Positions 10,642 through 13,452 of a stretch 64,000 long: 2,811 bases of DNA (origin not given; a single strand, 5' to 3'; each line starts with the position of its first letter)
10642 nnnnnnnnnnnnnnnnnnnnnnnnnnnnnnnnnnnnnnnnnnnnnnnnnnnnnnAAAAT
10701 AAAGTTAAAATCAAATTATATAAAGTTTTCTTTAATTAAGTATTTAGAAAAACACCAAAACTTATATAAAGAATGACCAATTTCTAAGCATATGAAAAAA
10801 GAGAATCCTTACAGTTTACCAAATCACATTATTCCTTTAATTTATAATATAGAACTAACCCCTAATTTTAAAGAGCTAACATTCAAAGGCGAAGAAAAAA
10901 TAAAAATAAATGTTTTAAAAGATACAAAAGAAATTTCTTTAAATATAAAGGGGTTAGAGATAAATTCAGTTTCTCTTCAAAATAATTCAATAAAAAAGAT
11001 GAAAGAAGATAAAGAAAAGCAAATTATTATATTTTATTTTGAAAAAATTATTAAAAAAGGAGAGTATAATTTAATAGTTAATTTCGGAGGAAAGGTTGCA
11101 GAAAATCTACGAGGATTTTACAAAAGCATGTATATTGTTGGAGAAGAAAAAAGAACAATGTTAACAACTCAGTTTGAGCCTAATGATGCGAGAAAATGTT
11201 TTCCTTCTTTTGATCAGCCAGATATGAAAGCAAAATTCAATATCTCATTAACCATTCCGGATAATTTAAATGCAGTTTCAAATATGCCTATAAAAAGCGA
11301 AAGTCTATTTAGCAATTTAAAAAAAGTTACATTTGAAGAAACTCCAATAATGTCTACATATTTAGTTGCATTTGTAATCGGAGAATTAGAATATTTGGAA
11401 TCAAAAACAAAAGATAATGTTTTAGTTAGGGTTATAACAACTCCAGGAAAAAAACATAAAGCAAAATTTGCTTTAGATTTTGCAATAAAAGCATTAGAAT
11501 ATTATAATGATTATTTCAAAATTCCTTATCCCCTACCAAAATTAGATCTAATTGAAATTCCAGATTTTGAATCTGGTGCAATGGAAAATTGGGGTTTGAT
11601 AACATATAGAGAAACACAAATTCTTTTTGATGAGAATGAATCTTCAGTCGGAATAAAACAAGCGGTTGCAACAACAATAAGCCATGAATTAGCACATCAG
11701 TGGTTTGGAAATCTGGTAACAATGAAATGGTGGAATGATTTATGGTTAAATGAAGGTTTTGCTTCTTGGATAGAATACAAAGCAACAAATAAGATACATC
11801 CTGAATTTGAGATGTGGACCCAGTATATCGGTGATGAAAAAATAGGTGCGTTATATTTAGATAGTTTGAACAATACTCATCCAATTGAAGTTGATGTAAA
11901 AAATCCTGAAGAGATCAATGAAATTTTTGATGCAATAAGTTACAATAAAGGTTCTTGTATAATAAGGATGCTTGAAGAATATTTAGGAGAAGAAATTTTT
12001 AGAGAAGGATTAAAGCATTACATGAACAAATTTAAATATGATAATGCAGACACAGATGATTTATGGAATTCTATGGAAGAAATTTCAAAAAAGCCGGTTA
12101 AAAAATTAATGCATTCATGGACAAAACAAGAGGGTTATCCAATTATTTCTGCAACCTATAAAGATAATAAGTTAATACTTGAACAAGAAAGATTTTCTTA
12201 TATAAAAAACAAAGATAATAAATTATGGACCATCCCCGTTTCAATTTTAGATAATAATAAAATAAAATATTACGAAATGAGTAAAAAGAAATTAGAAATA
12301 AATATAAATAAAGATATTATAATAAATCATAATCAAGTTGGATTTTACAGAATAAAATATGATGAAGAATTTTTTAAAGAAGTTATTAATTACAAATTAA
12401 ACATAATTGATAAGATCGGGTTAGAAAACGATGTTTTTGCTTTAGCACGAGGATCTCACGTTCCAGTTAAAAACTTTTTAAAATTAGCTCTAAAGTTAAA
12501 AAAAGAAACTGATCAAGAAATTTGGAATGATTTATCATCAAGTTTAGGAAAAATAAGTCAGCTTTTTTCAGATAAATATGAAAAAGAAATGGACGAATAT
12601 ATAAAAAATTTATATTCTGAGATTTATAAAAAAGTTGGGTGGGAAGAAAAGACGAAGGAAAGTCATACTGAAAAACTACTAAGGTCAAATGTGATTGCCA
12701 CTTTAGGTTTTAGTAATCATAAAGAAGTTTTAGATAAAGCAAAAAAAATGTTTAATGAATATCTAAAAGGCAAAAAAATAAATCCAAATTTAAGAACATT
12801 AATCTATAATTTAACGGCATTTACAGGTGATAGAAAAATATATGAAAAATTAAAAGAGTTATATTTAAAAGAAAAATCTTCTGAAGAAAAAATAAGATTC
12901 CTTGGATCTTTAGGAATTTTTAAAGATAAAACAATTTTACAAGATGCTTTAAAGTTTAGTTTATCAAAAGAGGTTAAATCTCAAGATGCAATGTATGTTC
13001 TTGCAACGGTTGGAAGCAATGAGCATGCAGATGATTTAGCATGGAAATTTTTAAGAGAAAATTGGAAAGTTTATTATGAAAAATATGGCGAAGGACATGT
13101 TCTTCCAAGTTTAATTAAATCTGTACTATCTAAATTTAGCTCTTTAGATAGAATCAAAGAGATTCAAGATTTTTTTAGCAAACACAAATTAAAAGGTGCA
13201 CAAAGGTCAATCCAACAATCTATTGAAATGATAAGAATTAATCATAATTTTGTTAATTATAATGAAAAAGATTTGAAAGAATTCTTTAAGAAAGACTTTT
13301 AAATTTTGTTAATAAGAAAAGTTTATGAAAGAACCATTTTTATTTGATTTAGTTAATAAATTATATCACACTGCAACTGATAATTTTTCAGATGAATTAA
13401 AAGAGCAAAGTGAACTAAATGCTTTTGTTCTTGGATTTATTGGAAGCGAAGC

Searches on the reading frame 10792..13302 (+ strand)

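Call 85: search_protein_families(library=pfam, proteins=[window:10792-13302:+], max_evalue=0.00001)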
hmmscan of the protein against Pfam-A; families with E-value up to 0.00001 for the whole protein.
window:10792-13302:+ (836 aa): 3 families
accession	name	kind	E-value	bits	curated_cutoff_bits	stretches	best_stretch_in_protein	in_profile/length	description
PF01433.26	Peptidase_M1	-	3.3e-88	295.4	27.7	1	226-443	1-218/218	Peptidase family M1 domain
PF11838.14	ERAP1_C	-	2.3e-84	284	38.2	1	509-815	2-317/318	ERAP1-like C-terminal domain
PF17900.6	Peptidase_M1_N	-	1.8e-47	162.3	25.8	1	15-191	2-186/186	Peptidase M1 N-terminal domain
